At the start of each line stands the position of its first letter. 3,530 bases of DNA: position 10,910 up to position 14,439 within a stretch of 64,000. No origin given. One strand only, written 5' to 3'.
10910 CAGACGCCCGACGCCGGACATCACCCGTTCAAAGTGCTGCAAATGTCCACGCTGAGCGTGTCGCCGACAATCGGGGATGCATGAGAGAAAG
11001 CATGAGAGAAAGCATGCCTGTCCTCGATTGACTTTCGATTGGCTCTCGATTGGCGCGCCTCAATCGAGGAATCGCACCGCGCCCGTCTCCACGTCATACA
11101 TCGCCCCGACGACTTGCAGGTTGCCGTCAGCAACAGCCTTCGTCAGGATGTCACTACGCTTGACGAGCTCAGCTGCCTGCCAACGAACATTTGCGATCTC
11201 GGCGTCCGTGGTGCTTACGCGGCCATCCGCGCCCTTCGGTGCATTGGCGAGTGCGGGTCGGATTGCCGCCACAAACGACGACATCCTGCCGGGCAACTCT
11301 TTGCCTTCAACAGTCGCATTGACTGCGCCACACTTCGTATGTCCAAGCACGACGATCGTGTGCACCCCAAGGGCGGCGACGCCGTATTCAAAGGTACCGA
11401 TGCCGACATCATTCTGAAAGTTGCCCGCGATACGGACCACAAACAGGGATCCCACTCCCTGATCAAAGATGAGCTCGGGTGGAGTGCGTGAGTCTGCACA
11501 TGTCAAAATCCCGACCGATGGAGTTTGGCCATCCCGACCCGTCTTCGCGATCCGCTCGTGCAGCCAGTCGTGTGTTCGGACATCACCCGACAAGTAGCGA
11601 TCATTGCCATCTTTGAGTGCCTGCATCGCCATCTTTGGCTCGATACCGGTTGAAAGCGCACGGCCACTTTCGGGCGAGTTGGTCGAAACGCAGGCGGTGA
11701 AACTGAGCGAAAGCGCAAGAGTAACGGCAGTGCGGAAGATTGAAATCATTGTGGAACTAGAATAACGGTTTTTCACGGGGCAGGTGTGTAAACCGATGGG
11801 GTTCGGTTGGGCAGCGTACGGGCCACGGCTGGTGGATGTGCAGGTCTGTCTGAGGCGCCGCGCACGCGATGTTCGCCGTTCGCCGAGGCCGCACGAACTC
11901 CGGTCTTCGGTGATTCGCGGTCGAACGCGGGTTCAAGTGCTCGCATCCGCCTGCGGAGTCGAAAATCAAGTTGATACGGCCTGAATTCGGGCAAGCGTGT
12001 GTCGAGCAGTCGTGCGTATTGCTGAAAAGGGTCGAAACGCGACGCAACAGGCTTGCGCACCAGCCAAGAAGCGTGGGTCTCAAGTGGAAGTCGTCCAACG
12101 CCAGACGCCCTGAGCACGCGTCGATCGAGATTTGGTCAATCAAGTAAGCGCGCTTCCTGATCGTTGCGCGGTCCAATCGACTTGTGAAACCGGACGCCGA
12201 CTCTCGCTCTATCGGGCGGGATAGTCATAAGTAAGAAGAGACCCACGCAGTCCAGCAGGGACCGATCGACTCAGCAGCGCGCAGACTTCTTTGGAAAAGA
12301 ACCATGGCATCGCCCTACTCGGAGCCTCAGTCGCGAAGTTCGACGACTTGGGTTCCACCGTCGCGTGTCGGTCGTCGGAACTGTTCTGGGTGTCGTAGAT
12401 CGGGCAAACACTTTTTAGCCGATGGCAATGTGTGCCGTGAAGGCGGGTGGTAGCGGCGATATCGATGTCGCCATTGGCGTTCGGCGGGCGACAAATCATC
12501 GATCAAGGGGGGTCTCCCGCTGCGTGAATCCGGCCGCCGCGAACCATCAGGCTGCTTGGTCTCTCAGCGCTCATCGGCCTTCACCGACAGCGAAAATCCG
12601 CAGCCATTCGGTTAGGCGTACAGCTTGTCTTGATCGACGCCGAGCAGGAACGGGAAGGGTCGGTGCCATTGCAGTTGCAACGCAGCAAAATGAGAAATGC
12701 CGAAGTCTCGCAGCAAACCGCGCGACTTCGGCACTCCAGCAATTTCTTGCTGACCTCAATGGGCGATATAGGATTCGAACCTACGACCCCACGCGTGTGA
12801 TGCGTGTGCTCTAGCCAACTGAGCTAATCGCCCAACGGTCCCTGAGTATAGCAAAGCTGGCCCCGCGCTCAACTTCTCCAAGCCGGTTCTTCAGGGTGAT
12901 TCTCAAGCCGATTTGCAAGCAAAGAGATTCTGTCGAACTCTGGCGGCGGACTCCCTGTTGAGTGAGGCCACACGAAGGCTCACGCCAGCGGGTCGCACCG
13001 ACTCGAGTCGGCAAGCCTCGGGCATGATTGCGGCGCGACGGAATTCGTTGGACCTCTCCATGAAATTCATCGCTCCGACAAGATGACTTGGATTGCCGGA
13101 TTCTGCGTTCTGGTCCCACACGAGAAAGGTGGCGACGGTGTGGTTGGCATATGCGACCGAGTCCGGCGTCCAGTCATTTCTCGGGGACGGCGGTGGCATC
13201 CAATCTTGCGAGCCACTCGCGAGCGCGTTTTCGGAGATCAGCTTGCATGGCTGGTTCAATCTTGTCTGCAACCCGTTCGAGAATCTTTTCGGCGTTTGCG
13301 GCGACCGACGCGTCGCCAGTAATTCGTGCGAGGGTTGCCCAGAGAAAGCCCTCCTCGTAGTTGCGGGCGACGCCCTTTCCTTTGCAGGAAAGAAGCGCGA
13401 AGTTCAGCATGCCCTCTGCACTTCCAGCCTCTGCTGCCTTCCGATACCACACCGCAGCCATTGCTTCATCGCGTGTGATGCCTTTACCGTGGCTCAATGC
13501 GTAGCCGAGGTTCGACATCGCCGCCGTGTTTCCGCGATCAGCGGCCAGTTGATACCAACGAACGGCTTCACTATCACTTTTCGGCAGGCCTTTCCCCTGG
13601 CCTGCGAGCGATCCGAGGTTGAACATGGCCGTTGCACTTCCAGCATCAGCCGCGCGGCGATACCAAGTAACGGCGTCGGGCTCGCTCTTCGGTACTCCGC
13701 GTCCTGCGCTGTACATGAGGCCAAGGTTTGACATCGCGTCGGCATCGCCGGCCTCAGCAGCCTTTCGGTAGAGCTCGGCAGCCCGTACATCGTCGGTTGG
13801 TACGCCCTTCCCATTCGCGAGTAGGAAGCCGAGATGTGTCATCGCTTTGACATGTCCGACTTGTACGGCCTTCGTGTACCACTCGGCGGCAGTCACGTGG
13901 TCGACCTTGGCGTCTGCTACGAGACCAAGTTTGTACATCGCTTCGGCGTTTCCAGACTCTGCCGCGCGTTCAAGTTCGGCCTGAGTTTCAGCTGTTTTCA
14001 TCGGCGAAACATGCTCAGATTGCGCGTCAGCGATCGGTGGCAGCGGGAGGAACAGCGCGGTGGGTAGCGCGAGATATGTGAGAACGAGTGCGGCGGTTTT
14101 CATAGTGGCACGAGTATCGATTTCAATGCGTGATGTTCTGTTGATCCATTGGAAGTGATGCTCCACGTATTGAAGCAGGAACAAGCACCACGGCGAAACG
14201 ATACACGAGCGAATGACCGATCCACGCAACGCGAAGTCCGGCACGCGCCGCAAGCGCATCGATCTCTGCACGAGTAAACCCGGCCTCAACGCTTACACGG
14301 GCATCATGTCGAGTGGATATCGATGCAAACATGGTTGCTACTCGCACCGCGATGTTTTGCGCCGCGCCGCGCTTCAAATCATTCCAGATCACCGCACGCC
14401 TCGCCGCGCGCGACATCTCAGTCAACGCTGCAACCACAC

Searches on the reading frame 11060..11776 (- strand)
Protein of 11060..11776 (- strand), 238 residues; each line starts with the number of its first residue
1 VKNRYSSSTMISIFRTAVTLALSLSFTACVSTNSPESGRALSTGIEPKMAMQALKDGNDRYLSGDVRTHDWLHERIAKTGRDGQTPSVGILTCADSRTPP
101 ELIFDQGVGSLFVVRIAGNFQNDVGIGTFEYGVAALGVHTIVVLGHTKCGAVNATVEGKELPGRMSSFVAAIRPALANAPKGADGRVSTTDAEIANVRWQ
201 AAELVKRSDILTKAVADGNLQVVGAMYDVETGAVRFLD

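Call 15: search_protein_families(library=pfam, proteins=[window:11060-11776:-])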
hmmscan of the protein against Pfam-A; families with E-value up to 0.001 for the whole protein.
window:11060-11776:- (238 aa): 1 family
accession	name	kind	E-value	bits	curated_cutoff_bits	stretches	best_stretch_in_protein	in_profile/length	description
PF00484.24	Pro_CA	-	7.6e-37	127.4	25.7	1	90-234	3-156/156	Carbonic anhydrase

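Call 63: find_homologous_proteins(query=window:11060-11746:-)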
Query window:11060-11746:- (228 aa): 7523 proteins with E <= 0.001 among 8000 candidates; the best 120 are listed.
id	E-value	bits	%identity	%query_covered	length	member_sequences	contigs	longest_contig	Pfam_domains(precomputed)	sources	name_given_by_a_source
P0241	3.3e-144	496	100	100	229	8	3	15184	PF00484.25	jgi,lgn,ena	jgi:carbonic anhydrase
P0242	3.8e-106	372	80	86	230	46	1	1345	PF00484.25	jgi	jgi:carbonic anhydrase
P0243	1.3e-105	370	77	98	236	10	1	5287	PF00484.25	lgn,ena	-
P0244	8.1e-104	364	76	97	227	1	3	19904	PF00484.25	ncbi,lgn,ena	-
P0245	8.4e-104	364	76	96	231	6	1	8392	PF00484.25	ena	-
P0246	2.6e-102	359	75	90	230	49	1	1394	PF00484.25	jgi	jgi:carbonic anhydrase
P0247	2.9e-100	353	68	99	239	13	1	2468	PF00484.25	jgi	-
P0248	4.5e-99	349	71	100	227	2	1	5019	PF00484.25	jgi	jgi:carbonic anhydrase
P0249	1.4e-98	347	71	100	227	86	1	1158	PF00484.25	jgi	jgi:carbonic anhydrase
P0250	2.4e-98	346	71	99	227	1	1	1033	PF00484.25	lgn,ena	-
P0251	2.1e-95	337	68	98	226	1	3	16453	PF00484.25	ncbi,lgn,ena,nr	ncbi:MAG: carbonic anhydrase [Phycisphaerales bacterium]|nr:carbonic anhydrase [Phycisphaerales bact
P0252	4.8e-90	319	66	98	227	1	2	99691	PF00484.25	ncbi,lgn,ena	-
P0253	1.8e-88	314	66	99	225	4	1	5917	PF00484.25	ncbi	-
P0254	3.7e-88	313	81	75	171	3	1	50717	PF00484.25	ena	-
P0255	8.6e-88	312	63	98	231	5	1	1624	PF00484.25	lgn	-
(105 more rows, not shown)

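Call 66: find_encoding_contigs(protein=P0244, flank=8000, max_places=3)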
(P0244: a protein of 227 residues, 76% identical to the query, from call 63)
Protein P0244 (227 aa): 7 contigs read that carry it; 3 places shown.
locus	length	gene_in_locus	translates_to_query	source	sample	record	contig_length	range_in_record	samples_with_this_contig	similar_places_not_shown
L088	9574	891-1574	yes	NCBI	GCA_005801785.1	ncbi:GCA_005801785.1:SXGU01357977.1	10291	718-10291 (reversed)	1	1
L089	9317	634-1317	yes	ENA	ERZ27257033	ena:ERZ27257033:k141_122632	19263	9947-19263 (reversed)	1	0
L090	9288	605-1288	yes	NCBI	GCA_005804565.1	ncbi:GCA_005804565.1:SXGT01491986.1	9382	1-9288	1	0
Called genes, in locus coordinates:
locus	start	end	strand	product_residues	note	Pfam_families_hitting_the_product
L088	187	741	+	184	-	-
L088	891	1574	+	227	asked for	PF00484:Pro_CA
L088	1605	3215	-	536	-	PF00072:Response_reg, PF18019:Cas3_HD (faint), PF01590:GAF (weak), PF13185:GAF_2 (weak), PF13492:GAF_3, PF13487:HD_5, PF01966:HD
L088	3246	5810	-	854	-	PF13583:Reprolysin_4, PF13688:Reprolysin_5, PF13582:Reprolysin_3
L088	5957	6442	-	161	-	PF12867:DinB_2 (weak)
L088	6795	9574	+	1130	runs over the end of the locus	-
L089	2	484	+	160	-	?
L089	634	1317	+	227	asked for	PF00484:Pro_CA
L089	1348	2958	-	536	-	PF00072:Response_reg, PF18019:Cas3_HD (faint), PF01590:GAF (weak), PF13185:GAF_2 (weak), PF13492:GAF_3, PF13487:HD_5, PF01966:HD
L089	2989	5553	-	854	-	PF13583:Reprolysin_4, PF13688:Reprolysin_5, PF13582:Reprolysin_3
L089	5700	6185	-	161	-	PF12867:DinB_2 (weak)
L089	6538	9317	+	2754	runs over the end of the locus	-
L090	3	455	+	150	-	?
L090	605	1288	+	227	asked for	PF00484:Pro_CA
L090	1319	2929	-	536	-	PF00072:Response_reg, PF18019:Cas3_HD (faint), PF01590:GAF (weak), PF13185:GAF_2 (weak), PF13492:GAF_3, PF13487:HD_5, PF01966:HD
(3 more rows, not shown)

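Call 67: find_encoding_contigs(protein=P0254, flank=8000, max_places=2)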
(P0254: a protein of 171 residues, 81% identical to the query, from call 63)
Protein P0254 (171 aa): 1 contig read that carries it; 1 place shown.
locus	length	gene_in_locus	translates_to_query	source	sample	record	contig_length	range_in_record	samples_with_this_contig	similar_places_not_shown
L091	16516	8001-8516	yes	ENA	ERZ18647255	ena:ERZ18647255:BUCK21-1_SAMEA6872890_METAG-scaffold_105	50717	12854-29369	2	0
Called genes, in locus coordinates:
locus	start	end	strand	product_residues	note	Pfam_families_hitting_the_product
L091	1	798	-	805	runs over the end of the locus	PF00884:Sulfatase, PF16347:SGSH_C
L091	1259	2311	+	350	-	PF01916:DS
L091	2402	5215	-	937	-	PF00884:Sulfatase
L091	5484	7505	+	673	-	PF00884:Sulfatase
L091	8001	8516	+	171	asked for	PF00484:Pro_CA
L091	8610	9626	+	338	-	PF12706:Lactamase_B_2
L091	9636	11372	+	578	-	PF13231:PMT_2 (weak)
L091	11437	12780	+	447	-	PF14691:Fer4_20, PF07992:Pyr_redox_2, PF13450:NAD_binding_8 (weak), PF13738:Pyr_redox_3 (faint)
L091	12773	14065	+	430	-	PF01180:DHO_dh, PF01207:Dus, PF12837:Fer4_6 (faint), PF00037:Fer4 (faint), PF12797:Fer4_2 (faint), PF12838:Fer4_7, PF13237:Fer4_10 (faint), PF14697:Fer4_21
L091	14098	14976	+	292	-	PF00795:CN_hydrolase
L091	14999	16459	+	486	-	PF01979:Amidohydro_1, PF07969:Amidohydro_3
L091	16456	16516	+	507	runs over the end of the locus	PF00171:Aldedh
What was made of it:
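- Synteny in this group is too poorly conserved to define an empty site (calls 66, 67), so the change of context is weak evidence.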

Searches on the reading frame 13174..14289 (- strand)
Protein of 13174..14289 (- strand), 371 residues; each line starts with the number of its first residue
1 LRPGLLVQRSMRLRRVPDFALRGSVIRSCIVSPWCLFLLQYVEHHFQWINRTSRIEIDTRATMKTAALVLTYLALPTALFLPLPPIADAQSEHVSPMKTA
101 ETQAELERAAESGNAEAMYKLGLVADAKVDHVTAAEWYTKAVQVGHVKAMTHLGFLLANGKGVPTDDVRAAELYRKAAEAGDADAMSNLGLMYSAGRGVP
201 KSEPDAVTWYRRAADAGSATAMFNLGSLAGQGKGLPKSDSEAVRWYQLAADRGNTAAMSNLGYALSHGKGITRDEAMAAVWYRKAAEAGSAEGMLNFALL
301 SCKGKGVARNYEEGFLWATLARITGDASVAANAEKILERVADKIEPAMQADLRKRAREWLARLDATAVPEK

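Call 15: search_protein_families(library=pfam, proteins=[window:13174-14289:-])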
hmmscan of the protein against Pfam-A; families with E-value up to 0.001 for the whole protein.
window:13174-14289:- (371 aa): 2 families
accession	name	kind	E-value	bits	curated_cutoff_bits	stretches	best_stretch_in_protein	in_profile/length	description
PF08238.18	Sel1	-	5.2e-44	147.5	30.7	4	256-290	2-36/36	Sel1 repeat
PF23310.1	TPR_27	-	0.00016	21.8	27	0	101-158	14-72/110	Plant tetratrico peptide repeats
